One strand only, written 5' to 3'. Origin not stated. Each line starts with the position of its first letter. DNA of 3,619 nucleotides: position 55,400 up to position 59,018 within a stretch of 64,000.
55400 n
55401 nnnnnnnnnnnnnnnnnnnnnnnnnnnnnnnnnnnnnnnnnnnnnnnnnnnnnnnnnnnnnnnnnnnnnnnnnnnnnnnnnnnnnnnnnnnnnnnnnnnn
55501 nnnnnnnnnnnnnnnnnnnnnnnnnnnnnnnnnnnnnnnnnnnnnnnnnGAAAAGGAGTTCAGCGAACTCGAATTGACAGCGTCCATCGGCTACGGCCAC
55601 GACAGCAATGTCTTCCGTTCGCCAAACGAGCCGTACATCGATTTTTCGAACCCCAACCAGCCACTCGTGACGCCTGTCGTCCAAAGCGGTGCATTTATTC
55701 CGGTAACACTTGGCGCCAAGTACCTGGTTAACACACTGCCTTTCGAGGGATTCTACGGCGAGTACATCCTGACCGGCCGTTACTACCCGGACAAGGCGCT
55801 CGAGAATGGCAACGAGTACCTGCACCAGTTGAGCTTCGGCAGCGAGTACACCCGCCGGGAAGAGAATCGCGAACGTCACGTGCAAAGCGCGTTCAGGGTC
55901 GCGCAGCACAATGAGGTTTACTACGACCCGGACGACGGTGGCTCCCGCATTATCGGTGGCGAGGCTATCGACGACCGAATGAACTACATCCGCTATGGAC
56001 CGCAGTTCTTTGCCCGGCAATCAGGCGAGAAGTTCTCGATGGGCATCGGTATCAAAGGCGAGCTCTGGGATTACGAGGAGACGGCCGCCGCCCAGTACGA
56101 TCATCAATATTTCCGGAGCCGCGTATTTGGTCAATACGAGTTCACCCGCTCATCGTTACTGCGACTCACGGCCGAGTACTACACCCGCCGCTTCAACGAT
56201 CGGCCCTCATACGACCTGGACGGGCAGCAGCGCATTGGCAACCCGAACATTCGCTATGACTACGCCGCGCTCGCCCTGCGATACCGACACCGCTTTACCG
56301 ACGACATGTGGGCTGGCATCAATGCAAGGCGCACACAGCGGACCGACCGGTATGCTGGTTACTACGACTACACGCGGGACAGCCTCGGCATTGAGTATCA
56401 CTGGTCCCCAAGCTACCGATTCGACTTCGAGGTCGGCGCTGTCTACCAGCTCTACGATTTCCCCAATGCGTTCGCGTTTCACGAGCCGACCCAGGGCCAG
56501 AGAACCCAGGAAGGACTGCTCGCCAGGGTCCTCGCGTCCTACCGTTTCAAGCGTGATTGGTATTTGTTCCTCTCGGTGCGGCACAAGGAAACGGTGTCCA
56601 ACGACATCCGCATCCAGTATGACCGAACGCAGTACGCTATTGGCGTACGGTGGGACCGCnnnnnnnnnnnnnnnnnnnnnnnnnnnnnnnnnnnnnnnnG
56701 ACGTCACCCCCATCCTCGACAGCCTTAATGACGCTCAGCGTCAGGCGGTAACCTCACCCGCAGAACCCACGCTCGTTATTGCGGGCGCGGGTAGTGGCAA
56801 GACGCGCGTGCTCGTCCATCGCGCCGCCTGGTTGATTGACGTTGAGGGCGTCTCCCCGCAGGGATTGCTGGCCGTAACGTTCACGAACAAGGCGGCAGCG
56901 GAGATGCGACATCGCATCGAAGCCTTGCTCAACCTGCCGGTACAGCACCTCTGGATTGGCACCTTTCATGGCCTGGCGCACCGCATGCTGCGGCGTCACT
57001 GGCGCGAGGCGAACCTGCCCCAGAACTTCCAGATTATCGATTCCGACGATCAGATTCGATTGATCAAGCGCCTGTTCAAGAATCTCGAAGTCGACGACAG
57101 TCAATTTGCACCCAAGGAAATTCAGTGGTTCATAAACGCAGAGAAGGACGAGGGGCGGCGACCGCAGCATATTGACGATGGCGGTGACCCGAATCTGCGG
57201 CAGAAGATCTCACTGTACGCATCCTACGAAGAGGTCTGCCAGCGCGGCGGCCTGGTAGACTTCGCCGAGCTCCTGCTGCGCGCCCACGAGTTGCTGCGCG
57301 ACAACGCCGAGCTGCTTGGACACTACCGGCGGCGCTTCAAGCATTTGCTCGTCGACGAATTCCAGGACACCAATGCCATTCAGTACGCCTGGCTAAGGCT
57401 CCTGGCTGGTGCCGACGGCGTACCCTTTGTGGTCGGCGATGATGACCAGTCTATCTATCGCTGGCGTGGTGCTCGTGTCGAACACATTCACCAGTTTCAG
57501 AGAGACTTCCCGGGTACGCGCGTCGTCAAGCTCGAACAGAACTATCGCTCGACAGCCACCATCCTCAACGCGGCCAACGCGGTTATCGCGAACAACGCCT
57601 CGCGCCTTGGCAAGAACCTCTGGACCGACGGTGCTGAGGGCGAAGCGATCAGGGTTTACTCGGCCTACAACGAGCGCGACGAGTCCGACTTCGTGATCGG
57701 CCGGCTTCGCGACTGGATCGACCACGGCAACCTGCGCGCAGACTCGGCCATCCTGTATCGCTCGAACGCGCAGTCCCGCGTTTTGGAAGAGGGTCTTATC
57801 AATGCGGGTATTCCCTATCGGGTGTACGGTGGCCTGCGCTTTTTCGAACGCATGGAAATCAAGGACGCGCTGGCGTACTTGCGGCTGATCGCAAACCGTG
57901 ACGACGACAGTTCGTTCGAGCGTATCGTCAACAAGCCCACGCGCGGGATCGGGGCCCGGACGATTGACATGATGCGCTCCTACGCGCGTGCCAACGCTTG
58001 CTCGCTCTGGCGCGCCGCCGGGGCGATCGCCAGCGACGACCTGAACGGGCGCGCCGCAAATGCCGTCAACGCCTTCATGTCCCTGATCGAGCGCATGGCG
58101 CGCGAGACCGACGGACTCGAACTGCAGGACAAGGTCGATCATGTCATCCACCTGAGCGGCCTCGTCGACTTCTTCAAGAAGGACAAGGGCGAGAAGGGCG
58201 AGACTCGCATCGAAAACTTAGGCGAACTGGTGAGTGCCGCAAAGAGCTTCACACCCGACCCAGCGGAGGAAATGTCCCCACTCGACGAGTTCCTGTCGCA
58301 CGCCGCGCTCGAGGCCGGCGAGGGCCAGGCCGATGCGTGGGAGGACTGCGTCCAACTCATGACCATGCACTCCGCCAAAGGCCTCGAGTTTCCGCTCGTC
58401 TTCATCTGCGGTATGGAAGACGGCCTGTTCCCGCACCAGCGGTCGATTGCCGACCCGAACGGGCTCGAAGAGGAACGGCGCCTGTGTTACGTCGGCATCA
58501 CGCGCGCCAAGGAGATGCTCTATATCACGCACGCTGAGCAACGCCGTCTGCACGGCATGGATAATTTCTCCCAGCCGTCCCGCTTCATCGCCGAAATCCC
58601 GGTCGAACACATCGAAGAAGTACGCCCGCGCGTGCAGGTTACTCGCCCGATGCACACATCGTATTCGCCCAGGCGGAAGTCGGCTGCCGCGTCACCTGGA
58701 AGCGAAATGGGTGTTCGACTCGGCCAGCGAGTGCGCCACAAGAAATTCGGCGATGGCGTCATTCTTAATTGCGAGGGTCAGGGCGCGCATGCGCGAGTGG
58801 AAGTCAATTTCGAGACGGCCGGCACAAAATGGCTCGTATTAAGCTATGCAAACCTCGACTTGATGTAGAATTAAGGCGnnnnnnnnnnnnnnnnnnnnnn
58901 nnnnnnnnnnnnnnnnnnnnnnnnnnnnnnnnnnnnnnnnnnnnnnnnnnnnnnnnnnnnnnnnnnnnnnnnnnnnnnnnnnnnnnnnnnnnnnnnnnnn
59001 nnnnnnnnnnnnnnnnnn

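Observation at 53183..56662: Candidate envelope module: ECF sigma / anti-sigma / secreted polyanion / TPR-beta-barrel outer-membrane protein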

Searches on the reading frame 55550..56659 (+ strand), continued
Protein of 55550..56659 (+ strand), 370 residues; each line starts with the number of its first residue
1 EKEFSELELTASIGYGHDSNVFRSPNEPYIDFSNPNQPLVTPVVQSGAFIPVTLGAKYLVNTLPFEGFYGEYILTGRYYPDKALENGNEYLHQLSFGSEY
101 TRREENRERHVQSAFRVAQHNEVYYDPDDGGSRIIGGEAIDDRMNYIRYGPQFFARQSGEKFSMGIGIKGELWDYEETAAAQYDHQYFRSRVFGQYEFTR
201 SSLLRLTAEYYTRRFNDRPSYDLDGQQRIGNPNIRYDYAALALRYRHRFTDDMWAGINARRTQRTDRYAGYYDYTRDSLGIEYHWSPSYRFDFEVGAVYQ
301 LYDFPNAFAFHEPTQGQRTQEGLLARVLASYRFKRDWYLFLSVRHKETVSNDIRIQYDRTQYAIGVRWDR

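Call 58: find_encoding_contigs(protein=P0440, flank=8000, max_places=2)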
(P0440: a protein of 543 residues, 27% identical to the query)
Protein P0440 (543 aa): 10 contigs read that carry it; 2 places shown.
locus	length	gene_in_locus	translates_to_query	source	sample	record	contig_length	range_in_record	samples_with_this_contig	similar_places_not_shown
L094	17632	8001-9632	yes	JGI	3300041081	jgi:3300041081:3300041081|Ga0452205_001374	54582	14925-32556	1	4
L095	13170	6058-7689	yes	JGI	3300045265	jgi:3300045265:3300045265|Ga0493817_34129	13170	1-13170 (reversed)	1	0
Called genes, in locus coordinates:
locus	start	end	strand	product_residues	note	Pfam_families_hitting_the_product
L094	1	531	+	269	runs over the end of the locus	PF02790:COX2_TM, PF00116:COX2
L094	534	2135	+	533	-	PF00115:COX1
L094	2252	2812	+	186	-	PF04442:CtaG_Cox11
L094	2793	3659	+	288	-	PF00510:COX3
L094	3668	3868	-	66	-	PF11137:DUF2909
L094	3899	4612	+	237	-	PF02104:SURF1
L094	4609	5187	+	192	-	PF26978:TM-like_N (weak), PF26971:TM-like_Thioredoxin-like_C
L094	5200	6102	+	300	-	PF01040:UbiA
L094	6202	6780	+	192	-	PF04542:Sigma70_r2, PF08281:Sigma70_r4_2, PF04545:Sigma70_r4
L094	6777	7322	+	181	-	-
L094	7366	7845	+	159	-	-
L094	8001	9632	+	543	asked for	PF07719:TPR_2 (faint)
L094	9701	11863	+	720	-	PF00580:UvrD-helicase, PF13245:AAA_19, PF13361:UvrD_C, PF13538:UvrD_C_2 (weak), PF21196:PcrA_UvrD_tudor (weak)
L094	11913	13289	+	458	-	PF00070:Pyr_redox (faint), PF01210:NAD_Gly3P_dh_N (faint), PF01266:DAO (weak), PF01488:Shikimate_DH (weak), PF02254:TrkA_N, PF02080:TrkA_C, PF02254:TrkA_N, PF02080:TrkA_C, +7 more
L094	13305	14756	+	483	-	PF02386:TrkH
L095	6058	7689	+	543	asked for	PF07719:TPR_2 (faint)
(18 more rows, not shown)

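Call 62: search_protein_families(library=ncbifam, proteins=[L091:3562-5175:+, L091:5172-6092:+, L091:6089-7969:+, L091:8001-9221:+, L092:5199-6104:+], max_evalue=0.001)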
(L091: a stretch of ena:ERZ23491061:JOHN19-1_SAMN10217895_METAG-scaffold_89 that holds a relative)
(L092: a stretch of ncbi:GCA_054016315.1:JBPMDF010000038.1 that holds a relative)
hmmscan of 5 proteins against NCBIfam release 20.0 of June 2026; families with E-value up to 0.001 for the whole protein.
L091:3562-5175:+ (537 aa): 1 family
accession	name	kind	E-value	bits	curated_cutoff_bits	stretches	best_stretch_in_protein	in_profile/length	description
NF052267.1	inact_TG_RloB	exception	6.7e-52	176.8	900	1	15-532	8-506/508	osmotic stress tolerance membrane protein RloB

L091:5172-6092:+ (306 aa): 8 families
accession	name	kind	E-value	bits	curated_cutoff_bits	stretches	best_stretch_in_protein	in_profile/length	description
TIGR02291.1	rimK_rel_E_lig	hypoth_equivalog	1.1e-74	251.4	314.2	1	19-296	12-291/317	alpha-L-glutamate ligase-like protein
TIGR00768.1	rimK_fam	subfamily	4.6e-13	49.2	143.4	1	25-104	66-144/276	RimK family alpha-L-glutamate ligase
NF040720.1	MptN_Meth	equivalog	6.9e-09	35.2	350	1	41-105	98-158/291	tetrahydromethanopterin:alpha-L-glutamate ligase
TIGR02068.2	cya_phycin_syn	equivalog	1.3e-05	23.5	850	1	41-105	210-271/862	cyanophycin synthetase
NF007764.0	PRK10446.1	equivalog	2.7e-05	23.6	331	0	241-278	231-268/300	30S ribosomal protein S6--L-glutamate ligase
NF010623.0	PRK14016.1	subfamily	0.00012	20.3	877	1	41-104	211-271/871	cyanophycin synthetase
NF038074.1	fam_STM4014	hypoth_equivalog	0.00019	20.9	175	1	36-108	108-181/349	STM4014 family protein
NF003573.0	PRK05246.1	equivalog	0.00035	19.5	272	0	164-204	208-248/316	glutathione synthase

L091:6089-7969:+ (626 aa): 36 families (the best 25 are shown)
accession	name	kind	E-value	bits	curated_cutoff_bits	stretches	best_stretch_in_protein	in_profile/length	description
NF040959.1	MamA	equivalog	6.6e-60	202.1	200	4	362-477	86-200/204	magnetosome protein MamA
TIGR02917.1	PEP_TPR_lipo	equivalog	2.8e-55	187.6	312.2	4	266-417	384-534/899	XrtA/PEP-CTERM system TPR-repeat protein PrsT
TIGR02521.1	type_IV_pilW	equivalog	2.9e-48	164.5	154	4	103-260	30-185/234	type IV pilus biogenesis/stability protein PilW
NF033762.1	social_mot_Tgl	equivalog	1.6e-46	158.7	225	3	283-467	35-221/252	social motility TPR repeat lipoprotein Tgl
NF033758.1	gliding_GltE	equivalog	1.4e-35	123.1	225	4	439-623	75-250/411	adventurous gliding motility TPR repeat lipoprotein GltE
NF033920.0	C39_PA2778_fam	equivalog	7.3e-34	117.3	150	7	396-480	170-254/255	PA2778 family cysteine peptidase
NF002725.1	PRK02603.1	equivalog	4e-32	111.6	143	2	348-432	36-122/173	photosystem I assembly protein Ycf3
TIGR02552.1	LcrH_SycD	equivalog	8.1e-31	106.5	104.8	4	507-606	32-134/136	SycD/LcrH family type III secretion system chaperone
NF047507.1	TPR_BatC_Lepto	exception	1.7e-28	99.5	175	3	385-499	27-144/214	TPR repeat-containing protein BatC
NF047371.1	FlcA_CTERM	equivalog_domain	2.6e-25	89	300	3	389-478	445-535/646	periplasmic flagellar collar protein FlcA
NF008391.2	PRK11189.1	equivalog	8.9e-24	84.5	250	3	519-621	91-192/297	lipoprotein NlpI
NF052415.1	T3SS_chap_SctY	equivalog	6.1e-23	81.4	70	4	509-587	22-103/106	type III secretion apparatus assembly chaperone SctY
NF008757.0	PRK11788.1-5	equivalog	5.6e-21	75.1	363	2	351-503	184-335/388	lipopolysaccharide assembly protein LapB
TIGR02795.1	tol_pal_ybgF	equivalog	4.3e-19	69.3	90.1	2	388-487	8-113/119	tol-pal system protein YbgF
TIGR00990.1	3a0801s09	subfamily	1.2e-17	63.9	757.25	2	114-200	375-461/615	mitochondrial import receptor subunit TOM70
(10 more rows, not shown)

L091:8001-9221:+ (406 aa): 1 family
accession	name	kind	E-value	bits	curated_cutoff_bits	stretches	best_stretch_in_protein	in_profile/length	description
TIGR03016.1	pepcterm_hypo_1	hypoth_equivalog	0.00092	18.3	90.85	0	219-314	386-467/477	TIGR03016 family PEP-CTERM system-associated outer membrane protein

L092:5199-6104:+ (301 aa): 10 families
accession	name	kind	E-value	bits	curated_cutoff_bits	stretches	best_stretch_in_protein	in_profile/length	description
TIGR02291.1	rimK_rel_E_lig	hypoth_equivalog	1.7e-80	270.4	314.2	1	15-295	8-290/317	alpha-L-glutamate ligase-like protein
TIGR00768.1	rimK_fam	subfamily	1.4e-11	44.3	143.4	1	26-100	69-140/276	RimK family alpha-L-glutamate ligase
NF040720.1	MptN_Meth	equivalog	3.8e-07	29.5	350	1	41-104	98-157/291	tetrahydromethanopterin:alpha-L-glutamate ligase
NF003573.0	PRK05246.1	equivalog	1e-05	24.5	272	0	56-104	132-176/316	glutathione synthase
TIGR02068.2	cya_phycin_syn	equivalog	1.3e-05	23.4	850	1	41-107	210-273/862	cyanophycin synthetase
NF038074.1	fam_STM4014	hypoth_equivalog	1.7e-05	24.4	175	1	41-107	113-180/349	STM4014 family protein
NF010623.0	PRK14016.1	subfamily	0.00012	20.4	877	1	42-107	212-274/871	cyanophycin synthetase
TIGR01380.1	glut_syn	equivalog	0.00014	20.9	299.05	0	56-105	131-176/312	glutathione synthase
NF002688.0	PRK02471.1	equivalog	0.00025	19.5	425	1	42-105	487-548/756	bifunctional glutamate--cysteine ligase GshA/glutathione synthetase GshB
TIGR03103.1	trio_acet_GNAT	equivalog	0.00075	18.1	569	0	42-103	295-352/547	N-acetylglutaminylglutamine synthetase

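Call 73: find_encoding_contigs(protein=P0428, flank=8000, max_places=2)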
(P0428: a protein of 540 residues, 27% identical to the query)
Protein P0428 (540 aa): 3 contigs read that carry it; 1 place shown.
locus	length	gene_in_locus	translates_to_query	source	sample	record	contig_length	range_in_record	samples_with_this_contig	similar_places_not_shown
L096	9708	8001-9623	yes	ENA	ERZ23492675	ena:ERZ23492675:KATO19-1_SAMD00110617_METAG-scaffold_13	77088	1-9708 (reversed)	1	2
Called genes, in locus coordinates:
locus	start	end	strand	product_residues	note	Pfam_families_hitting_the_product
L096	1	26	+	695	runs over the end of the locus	PF17191:RecG_wedge, PF01336:tRNA_anti-codon (weak), PF00270:DEAD, PF04851:ResIII, PF00271:Helicase_C, PF19833:RecG_dom3_C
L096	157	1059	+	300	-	PF01040:UbiA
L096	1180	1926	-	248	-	PF18912:DZR_2 (weak), PF00156:Pribosyltran (weak)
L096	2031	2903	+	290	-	PF01209:Ubie_methyltran, PF13489:Methyltransf_23, PF01728:FtsJ (weak), PF08241:Methyltransf_11, PF08242:Methyltransf_12, PF13649:Methyltransf_25, PF13847:Methyltransf_31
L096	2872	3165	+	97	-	PF26971:TM-like_Thioredoxin-like_C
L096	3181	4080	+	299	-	PF01040:UbiA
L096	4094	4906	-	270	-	PF00892:EamA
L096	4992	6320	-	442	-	PF13489:Methyltransf_23, PF08241:Methyltransf_11, PF08242:Methyltransf_12, PF13649:Methyltransf_25 (weak), PF13847:Methyltransf_31 (weak)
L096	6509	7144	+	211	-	PF13490:zf-HC2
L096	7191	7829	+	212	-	-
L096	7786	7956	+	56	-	-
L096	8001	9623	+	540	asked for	-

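Call 85: search_solved_structures(query=L096:6509-7141:+, max_evalue=1)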
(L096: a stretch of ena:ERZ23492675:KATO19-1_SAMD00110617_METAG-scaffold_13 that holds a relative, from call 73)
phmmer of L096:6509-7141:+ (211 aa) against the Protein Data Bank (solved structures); distinct sequences matched with E-value up to 1: 4.
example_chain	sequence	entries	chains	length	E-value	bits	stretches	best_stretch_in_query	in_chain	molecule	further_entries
5wuq_C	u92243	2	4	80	0.18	14.6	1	5-71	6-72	Anti-sigma-W factor RsiW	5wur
8rlz_A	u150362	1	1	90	0.25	14.1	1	8-53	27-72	Antisigma factor DdvA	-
6m5y_A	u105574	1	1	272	0.27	14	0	138-161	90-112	Galectin-1,Galectin-1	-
8rot_B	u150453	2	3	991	0.48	13.1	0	8-104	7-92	CHAT domain-containing protein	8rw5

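Call 87: search_protein_families(library=pfam, proteins=[P0427, P0435, P0447, P0247], max_evalue=0.01)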
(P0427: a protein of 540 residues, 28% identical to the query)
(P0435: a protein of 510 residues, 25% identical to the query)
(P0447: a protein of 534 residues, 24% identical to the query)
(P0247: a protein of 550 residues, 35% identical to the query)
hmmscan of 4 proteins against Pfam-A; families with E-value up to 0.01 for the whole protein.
P0427 (540 aa): 6 families
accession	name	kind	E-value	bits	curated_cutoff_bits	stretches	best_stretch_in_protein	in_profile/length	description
PF07719.23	TPR_2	-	1.3e-06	28.5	27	1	105-131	2-28/34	Tetratricopeptide repeat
PF04575.19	SlipAM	-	7e-06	26.2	22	1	177-480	2-229/288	Surface lipoprotein assembly modifier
PF00515.34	TPR_1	-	2.8e-05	24.2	27.8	0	72-97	3-28/34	Tetratricopeptide repeat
PF07721.20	TPR_4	-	0.0018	19.1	27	1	106-128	3-25/26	Tetratricopeptide repeat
PF13414.12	TPR_11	-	0.002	18.2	26.8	0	54-82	12-40/42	TPR repeat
PF10082.15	BBP2_2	-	0.005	16.2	23.7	0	439-538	286-376/378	Putative beta-barrel porin 2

P0435 (510 aa): 3 families
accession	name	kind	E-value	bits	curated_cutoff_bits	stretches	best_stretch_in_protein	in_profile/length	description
PF10082.15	BBP2_2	-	8.1e-09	35.3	23.7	1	409-508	286-376/378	Putative beta-barrel porin 2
PF13432.12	TPR_16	-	0.0002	22.2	32.7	1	7-65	1-59/65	Tetratricopeptide repeat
PF13424.12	TPR_12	-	0.0048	17.5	30.1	0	21-65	28-73/77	Tetratricopeptide repeat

P0447 (534 aa): 7 families
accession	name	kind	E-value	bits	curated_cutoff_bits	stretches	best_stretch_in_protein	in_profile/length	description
PF07719.23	TPR_2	-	6e-08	32.7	27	1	90-118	3-31/34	Tetratricopeptide repeat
PF00515.34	TPR_1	-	6.2e-05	23.1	27.8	0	90-116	3-29/34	Tetratricopeptide repeat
PF10082.15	BBP2_2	-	7.4e-05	22.2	23.7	1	483-533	327-377/378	Putative beta-barrel porin 2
PF07721.20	TPR_4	-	0.0022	18.9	27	0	89-113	2-26/26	Tetratricopeptide repeat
PF13424.12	TPR_12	-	0.0025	18.4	30.1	1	57-118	7-75/77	Tetratricopeptide repeat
PF13414.12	TPR_11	-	0.0025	17.9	26.8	0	36-66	10-40/42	TPR repeat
PF13432.12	TPR_16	-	0.0073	17.2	32.7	0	92-121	1-28/65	Tetratricopeptide repeat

P0247 (550 aa): 8 families
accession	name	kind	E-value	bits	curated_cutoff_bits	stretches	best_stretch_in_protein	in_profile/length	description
PF07719.23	TPR_2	-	7.7e-09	35.5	27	1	71-97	3-29/34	Tetratricopeptide repeat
PF10082.15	BBP2_2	-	4.1e-08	32.9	23.7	1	371-463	299-376/378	Putative beta-barrel porin 2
PF00515.34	TPR_1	-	9.3e-08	32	27.8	1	71-95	3-27/34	Tetratricopeptide repeat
PF13432.12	TPR_16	-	8.7e-07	29.7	32.7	1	73-135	1-63/65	Tetratricopeptide repeat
PF13505.12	OMP_b-brl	-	6.5e-06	26.9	28.7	0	362-463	81-173/175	Outer membrane protein beta-barrel domain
PF21545.3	T7SS_EccA1_N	-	8.1e-05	22.5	27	1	73-149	172-247/272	T7SS, ESX-1 secretion system protein EccA1, N-terminal domain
PF13181.12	TPR_8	-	0.00011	22.5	25.7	0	72-96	4-28/34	Tetratricopeptide repeat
PF13424.12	TPR_12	-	0.0012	19.4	30.1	0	104-133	4-33/77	Tetratricopeptide repeat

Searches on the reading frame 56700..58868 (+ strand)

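Call 86: search_protein_families(library=pfam, proteins=[window:56700-58868:+], max_evalue=0.00001)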
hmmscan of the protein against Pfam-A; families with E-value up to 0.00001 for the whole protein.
window:56700-58868:+ (722 aa): 5 families
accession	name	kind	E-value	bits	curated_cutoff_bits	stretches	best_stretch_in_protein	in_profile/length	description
PF00580.27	UvrD-helicase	-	2.9e-89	299.8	23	1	9-271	1-271/271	UvrD/REP helicase N-terminal domain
PF13361.12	UvrD_C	-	3.2e-81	273.9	25.6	1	276-613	1-349/350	UvrD-like helicase C-terminal domain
PF13245.12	AAA_19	-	9.5e-21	74.8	25.1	1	13-254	1-132/134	AAA domain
PF13538.12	UvrD_C_2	-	1.9e-08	34.5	27.4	1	553-609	4-51/52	UvrD-like helicase C-terminal domain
PF21196.3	PcrA_UvrD_tudor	-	5.2e-08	33.1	23.9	1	675-717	2-44/48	PcrA/UvrD tudor domain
